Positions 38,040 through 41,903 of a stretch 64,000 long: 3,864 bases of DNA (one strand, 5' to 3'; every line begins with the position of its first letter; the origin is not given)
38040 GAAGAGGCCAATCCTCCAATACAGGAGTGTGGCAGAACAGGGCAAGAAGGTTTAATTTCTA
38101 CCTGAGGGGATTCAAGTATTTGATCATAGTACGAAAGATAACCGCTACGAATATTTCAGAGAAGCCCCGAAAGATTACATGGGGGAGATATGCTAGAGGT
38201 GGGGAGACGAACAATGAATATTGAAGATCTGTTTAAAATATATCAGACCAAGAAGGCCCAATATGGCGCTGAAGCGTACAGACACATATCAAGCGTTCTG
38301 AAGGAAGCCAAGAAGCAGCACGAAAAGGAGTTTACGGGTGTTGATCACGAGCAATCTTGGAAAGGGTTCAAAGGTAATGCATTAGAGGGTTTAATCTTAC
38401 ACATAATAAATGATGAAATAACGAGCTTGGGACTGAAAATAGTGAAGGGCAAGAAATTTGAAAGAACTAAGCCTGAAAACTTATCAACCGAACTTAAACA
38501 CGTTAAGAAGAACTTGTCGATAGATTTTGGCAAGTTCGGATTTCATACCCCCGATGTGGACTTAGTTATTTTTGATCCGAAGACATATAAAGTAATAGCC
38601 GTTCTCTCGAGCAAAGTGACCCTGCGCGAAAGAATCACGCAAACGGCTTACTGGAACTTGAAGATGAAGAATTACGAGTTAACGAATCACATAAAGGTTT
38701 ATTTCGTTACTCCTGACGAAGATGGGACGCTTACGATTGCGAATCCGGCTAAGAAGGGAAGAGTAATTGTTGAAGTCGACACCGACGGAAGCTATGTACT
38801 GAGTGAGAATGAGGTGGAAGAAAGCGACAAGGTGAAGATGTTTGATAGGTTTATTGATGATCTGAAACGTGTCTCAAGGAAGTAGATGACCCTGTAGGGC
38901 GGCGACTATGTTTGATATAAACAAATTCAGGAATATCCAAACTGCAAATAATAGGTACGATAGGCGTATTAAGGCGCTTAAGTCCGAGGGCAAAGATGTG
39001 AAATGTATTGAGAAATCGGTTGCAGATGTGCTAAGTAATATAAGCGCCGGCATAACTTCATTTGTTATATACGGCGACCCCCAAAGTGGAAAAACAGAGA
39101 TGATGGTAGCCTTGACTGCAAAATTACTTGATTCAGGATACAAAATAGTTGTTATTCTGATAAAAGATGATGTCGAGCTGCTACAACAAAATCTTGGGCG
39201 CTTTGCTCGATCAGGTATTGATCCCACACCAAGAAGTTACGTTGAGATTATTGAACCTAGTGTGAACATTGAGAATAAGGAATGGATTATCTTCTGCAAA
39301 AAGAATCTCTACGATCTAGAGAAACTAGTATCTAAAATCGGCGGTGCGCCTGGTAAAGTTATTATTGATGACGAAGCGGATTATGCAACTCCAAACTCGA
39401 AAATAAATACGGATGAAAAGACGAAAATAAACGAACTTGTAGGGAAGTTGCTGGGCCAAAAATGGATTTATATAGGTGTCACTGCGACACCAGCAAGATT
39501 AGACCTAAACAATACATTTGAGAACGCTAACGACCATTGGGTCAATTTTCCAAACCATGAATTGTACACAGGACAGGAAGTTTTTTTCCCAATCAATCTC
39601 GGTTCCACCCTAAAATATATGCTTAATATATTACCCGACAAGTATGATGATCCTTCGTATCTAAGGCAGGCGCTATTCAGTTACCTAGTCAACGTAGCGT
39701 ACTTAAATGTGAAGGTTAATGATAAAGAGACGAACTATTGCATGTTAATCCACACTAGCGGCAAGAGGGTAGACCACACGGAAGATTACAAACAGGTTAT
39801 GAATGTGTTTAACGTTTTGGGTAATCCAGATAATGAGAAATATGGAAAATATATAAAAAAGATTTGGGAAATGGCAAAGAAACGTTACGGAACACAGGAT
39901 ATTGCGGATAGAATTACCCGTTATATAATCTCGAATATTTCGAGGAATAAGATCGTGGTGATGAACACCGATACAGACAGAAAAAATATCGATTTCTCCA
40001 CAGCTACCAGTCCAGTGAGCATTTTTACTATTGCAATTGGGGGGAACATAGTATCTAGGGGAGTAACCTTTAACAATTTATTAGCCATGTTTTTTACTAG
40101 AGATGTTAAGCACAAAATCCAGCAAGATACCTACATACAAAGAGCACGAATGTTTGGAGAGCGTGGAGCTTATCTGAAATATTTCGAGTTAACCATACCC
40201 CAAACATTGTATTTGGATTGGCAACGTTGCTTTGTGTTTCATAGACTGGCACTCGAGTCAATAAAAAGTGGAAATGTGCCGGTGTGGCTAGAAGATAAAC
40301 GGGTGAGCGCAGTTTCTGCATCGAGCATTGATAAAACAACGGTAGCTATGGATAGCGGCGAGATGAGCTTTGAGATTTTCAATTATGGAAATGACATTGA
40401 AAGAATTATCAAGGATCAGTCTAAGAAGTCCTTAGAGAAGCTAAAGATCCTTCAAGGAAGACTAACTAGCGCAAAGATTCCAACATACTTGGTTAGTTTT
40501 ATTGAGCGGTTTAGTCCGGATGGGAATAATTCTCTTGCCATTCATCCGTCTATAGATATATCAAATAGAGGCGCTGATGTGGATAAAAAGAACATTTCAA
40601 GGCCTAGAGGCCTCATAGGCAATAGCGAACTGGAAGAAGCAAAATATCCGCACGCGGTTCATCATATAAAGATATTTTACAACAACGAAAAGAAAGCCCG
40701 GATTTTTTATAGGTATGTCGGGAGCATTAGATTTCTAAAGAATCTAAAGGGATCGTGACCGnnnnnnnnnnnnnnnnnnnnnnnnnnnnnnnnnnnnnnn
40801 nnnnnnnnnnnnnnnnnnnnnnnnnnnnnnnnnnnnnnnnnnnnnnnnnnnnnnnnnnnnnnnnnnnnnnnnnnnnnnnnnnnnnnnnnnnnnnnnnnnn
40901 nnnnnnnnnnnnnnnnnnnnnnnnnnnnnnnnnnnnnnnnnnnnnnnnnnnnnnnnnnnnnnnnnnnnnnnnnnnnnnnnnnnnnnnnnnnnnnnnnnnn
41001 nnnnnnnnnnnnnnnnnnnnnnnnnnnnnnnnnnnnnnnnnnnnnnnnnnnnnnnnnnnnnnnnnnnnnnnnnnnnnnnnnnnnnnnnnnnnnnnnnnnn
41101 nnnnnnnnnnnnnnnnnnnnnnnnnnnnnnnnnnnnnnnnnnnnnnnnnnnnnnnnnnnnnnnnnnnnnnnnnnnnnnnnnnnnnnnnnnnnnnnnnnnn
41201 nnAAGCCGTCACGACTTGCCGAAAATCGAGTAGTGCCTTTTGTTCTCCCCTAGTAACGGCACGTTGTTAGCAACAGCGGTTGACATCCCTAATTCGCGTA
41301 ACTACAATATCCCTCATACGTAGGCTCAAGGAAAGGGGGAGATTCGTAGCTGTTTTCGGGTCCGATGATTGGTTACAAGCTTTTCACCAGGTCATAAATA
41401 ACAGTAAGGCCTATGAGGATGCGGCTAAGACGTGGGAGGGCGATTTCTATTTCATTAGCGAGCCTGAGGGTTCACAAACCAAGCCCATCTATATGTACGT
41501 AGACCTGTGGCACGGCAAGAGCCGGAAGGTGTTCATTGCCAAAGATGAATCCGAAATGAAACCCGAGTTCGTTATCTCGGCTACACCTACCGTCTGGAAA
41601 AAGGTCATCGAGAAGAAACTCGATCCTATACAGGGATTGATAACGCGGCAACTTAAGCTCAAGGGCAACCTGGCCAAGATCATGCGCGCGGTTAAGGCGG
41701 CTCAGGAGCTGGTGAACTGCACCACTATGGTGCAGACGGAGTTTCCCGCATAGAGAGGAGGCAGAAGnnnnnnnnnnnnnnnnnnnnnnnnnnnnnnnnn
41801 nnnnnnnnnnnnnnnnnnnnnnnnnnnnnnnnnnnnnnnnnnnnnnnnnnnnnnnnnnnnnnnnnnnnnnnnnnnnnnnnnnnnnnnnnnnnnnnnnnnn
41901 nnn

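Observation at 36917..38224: DNA methyltransferase fused to a plant-like DCD (PUA-like) reader domain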

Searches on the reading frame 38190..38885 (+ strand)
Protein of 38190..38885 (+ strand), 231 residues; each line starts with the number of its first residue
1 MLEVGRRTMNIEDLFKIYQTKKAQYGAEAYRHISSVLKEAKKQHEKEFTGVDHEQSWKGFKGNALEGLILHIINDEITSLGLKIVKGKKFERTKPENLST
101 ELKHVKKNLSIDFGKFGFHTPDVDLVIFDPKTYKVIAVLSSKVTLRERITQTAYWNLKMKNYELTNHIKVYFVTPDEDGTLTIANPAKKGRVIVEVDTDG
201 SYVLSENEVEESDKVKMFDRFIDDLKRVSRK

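Call 3: search_protein_families(library=pfam, proteins=[window:38190-38885:+], max_evalue=1)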
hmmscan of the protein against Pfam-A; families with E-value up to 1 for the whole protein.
window:38190-38885:+ (231 aa): 1 family
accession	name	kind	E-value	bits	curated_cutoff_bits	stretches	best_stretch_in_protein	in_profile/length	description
PF18643.7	RE_BsaWI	-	2.3e-32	111.6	26.2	1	100-204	2-105/105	BsaWI restriction endonuclease type 2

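Call 4: search_protein_families(library=ncbifam, proteins=[window:38190-38885:+], max_evalue=1)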
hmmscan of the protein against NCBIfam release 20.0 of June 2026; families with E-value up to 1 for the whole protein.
window:38190-38885:+ (231 aa): 1 family
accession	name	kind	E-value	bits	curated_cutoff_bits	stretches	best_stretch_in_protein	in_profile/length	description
TIGR02811.1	formate_TAT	hypoth_equivalog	0.11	12.8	48.45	1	139-174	30-65/66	formate dehydrogenase region TAT target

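Call 15: search_protein_families(library=padloc, proteins=[window:38190-38885:+], max_evalue=0.01)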
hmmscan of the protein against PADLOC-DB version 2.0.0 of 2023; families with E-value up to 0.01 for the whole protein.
window:38190-38885:+ (231 aa): 0 families

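Call 16: search_solved_structures(query=window:38190-38885:+, max_evalue=1, show_alignments=2)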
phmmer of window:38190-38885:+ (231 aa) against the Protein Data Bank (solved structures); distinct sequences matched with E-value up to 1: 3.
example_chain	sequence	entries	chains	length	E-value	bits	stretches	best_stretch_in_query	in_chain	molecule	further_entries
6rfl_Y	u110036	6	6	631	0.18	14.2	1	9-66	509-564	Nucleoside triphosphate phosphohydrolase-I | Nucleoside triphosphatase I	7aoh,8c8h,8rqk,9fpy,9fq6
4zsf_A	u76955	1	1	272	0.45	13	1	51-154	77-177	BsaWI endonuclease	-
7szp_A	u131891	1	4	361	0.84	12.1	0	117-198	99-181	Histidinol-phosphate aminotransferase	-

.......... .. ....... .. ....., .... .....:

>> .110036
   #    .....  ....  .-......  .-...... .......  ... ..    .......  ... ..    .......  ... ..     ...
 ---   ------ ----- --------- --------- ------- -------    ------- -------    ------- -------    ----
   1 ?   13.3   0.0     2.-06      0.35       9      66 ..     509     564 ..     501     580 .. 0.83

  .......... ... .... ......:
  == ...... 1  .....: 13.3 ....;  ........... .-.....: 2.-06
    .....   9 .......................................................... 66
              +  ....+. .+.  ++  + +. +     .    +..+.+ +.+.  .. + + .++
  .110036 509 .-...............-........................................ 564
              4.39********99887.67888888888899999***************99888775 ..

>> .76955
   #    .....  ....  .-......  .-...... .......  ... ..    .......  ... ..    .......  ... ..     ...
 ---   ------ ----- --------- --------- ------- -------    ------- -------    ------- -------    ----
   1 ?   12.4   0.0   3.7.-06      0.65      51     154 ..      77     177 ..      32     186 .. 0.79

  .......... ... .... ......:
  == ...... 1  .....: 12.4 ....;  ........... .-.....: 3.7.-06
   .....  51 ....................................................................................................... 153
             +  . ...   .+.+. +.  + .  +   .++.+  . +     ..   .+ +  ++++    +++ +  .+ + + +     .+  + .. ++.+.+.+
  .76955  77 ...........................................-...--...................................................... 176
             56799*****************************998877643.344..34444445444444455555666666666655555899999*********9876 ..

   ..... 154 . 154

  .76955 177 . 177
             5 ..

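Call 34: search_protein_families(library=phrogs, proteins=[window:38190-38885:+], max_evalue=0.001)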
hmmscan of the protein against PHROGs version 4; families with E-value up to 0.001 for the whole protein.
window:38190-38885:+ (231 aa): 0 families

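Call 48: list_cluster_members(proteins=[P0001, window:38214-38885:+, window:38908-40758:+, window:40762-41202:+, window:31902-33737:+])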
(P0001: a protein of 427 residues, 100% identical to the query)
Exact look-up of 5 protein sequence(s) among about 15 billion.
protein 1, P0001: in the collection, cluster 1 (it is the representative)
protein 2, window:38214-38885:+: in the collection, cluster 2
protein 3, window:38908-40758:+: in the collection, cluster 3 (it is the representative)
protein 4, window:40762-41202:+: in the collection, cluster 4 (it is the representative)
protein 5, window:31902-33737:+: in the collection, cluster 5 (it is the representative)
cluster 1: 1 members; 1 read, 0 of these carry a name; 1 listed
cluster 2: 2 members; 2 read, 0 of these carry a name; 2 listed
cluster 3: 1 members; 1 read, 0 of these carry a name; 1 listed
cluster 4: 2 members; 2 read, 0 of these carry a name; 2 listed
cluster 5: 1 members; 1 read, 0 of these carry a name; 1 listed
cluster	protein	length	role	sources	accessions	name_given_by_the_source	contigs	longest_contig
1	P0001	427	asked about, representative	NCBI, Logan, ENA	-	-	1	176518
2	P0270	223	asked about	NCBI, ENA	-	-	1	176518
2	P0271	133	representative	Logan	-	-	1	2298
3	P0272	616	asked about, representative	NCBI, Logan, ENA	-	-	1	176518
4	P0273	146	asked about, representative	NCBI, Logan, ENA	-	-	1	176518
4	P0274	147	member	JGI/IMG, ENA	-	-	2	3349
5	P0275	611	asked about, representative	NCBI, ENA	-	-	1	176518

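Call 61: find_related_loci(query=A3, collection=metagenome_contigs, flank=3000)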
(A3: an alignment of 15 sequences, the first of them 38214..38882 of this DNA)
Query A3 (223 aa) in metagenome_contigs; peptide patterns used: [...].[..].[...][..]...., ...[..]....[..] (x = any residue, [..] = any of these).
600 stretches matched a pattern (row limit reached: there are more); 544 encode a relative of the query (tblastn E <= 1e-3); the best 80 are kept; 80 distinct loci.
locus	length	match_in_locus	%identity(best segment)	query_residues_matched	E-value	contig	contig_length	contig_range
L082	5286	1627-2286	86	1-220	4e-130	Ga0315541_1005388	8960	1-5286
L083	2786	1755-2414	88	1-218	8e-136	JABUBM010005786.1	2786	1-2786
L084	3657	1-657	84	2-220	2e-129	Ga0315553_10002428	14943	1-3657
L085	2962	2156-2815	81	1-220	5e-126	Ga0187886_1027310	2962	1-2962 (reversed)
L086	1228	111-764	79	1-218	1e-130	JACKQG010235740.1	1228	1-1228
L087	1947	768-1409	79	1-214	3e-123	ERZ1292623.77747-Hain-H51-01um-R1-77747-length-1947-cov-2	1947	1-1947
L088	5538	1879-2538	70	1-220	1e-104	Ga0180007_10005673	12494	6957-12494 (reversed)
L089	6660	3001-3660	71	1-220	9e-104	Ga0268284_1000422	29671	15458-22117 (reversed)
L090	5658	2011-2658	70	1-216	2e-103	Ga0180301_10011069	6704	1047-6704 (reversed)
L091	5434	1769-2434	69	1-222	1e-102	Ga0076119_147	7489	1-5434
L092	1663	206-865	68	1-220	8e-109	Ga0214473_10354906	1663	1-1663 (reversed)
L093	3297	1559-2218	69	1-220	6e-104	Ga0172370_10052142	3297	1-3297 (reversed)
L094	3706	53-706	69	1-218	8e-103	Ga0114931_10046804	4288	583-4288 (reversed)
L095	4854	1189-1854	69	1-222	3e-102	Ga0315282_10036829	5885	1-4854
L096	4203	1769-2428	69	1-220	4e-102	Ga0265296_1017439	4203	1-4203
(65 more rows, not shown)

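Call 73: search_protein_families(library=pfam, proteins=[L088:581-1882:+, L088:2601-3278:+, L088:1879-2547:+, L088:3332-4393:+], max_evalue=0.01)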
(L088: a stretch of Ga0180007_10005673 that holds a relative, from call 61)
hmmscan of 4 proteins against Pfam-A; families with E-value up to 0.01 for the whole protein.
L088:581-1882:+ (433 aa): 3 families
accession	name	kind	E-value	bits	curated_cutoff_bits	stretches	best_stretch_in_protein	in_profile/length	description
PF01555.25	N6_N4_Mtase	-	1.2e-22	81.4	26.7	2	23-104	140-219/221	DNA methylase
PF01170.24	UPF0020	-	4.6e-07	30.2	22.3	0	238-287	104-151/197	RMKL-like, methyltransferase domain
PF08241.18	Methyltransf_11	-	2.6e-05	25.2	21.2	0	321-355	59-93/95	Methyltransferase domain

L088:2601-3278:+ (225 aa): 5 families
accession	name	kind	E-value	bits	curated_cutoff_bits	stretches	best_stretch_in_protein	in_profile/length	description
PF01555.25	N6_N4_Mtase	-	5.4e-24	85.8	26.7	2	8-86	140-219/221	DNA methylase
PF05148.21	Methyltransf_8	-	3.2e-06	27.6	27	1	37-103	62-126/219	Hypothetical methyltransferase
PF08241.18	Methyltransf_11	-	1.4e-05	26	21.2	0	57-105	5-66/95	Methyltransferase domain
PF01170.24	UPF0020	-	4.1e-05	23.8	22.3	0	47-61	27-41/197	RMKL-like, methyltransferase domain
PF13649.12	Methyltransf_25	-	0.00039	21.5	27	1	52-150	1-96/97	Methyltransferase domain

L088:1879-2547:+ (222 aa): 3 families
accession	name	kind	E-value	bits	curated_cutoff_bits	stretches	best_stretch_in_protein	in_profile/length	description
PF18643.7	RE_BsaWI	-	3.8e-34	117.3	26.2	1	92-196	2-105/105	BsaWI restriction endonuclease type 2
PF17623.7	B277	-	0.0092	15.5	27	0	3-40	40-77/277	Domain of unknown function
PF18560.7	Lectin_like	-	0.0096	16.6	27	0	119-199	52-136/156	Lectin like domain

L088:3332-4393:+ (353 aa): 1 family
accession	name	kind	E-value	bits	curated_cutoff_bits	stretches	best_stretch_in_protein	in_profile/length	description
PF04607.23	RelA_SpoT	-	5.2e-19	69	27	1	71-179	2-99/113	Region found in RelA / SpoT proteins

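Call 74: search_solved_structures(query=L088:581-1882:+, max_evalue=0.01)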
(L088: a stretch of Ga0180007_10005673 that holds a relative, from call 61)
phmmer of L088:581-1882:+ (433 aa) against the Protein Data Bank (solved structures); distinct sequences matched with E-value up to 0.01: 10.
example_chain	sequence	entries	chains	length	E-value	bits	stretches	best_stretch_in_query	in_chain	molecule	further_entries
2zie_A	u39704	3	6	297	1.2e-10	44.4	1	46-105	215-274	Putative modification methylase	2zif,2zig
8s9n_A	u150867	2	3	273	5e-07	32.4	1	45-98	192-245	DNA cytosine-N4 methyltransferase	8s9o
8s9m_A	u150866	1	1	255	9.3e-07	31.5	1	45-98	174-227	DNA cytosine-N4 methyltransferase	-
6pbd_A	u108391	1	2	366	0.00016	24.2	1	11-116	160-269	Modification methylase CcrMI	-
6zxw_G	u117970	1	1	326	0.00057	22.3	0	48-96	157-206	tRNA (Guanine(10)-N2)-dimethyltransferase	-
6zxv_A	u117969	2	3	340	0.00066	22.1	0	48-96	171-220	tRNA (Guanine(10)-N2)-dimethyltransferase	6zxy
1boo_A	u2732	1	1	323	0.00082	21.8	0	43-101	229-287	PROTEIN (N-4 CYTOSINE-SPECIFIC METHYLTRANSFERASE PVU II)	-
1g60_A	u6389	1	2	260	0.0025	20.2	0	49-98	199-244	Adenine-specific Methyltransferase MboIIA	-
9c3u_A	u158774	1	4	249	0.0067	18.8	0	23-99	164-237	Methyltransferase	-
8urk_A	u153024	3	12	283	0.0079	18.6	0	23-100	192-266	Methyltransferase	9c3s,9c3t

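Call 75: search_protein_families(library=ncbifam, proteins=[L088:581-1882:+, L088:2601-3278:+], max_evalue=0.001)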
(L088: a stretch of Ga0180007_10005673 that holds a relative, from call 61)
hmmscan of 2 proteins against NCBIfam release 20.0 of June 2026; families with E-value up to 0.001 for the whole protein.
L088:581-1882:+ (433 aa): 6 families
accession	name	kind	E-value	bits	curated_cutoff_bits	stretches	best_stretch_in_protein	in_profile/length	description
TIGR01177.1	TIGR01177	hypoth_equivalog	2.1e-09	37.1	316.55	1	66-97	182-213/330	TIGR01177 family methyltransferase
NF042963.1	DUF1156_antiphage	equivalog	5e-07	28.2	1000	0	49-106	166-223/960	anti-phage-associated DUF1156 domain-containing protein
NF008572.0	PRK11524.1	equivalog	1.3e-06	27.8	292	1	37-99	185-247/294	adenine-specific DNA-methyltransferase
NF010253.0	PRK13699.1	subfamily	2.2e-06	27.5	244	1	42-96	139-193/226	DNA methyltransferase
NF040721.1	Trm14_Arch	equivalog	3.5e-06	26.4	280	0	46-90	170-215/370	tRNA (guanine(6)-N2)-methyltransferase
NF050803.1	DnaMtaseCcrMCaul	equivalog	6.6e-06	25.3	830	1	41-117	180-256/350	adenine-specific DNA-methyltransferase CcrM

L088:2601-3278:+ (225 aa): 6 families
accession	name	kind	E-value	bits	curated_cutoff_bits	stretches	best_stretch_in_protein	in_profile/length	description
NF008572.0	PRK11524.1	equivalog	9e-13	48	292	1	10-80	178-246/294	adenine-specific DNA-methyltransferase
NF050803.1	DnaMtaseCcrMCaul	equivalog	3.9e-11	42.5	830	1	23-79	180-236/350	adenine-specific DNA-methyltransferase CcrM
TIGR01177.1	TIGR01177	hypoth_equivalog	6.5e-07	29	316.55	1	47-119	181-268/330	TIGR01177 family methyltransferase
NF010253.0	PRK13699.1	subfamily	1.2e-06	28.3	244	1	22-78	137-193/226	DNA methyltransferase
NF040721.1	Trm14_Arch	equivalog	0.00017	20.9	280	0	47-71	190-213/370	tRNA (guanine(6)-N2)-methyltransferase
NF045667.1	MTase_DVU1556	equivalog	0.0002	20.9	155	0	47-105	21-90/213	DVU_1556 family methyltransferase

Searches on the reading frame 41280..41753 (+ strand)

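Call 3: search_protein_families(library=pfam, proteins=[window:41280-41753:+], max_evalue=1)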
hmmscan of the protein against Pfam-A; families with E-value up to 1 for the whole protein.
window:41280-41753:+ (157 aa): 2 families
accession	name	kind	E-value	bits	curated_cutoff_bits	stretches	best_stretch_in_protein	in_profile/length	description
PF02036.22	SCP2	-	2e-10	41.3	21.3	1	36-138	2-97/101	SCP-2 sterol transfer family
PF18137.7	ORC_WH_C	-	0.12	13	26.4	1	10-68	36-78/133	Origin recognition complex winged helix C-terminal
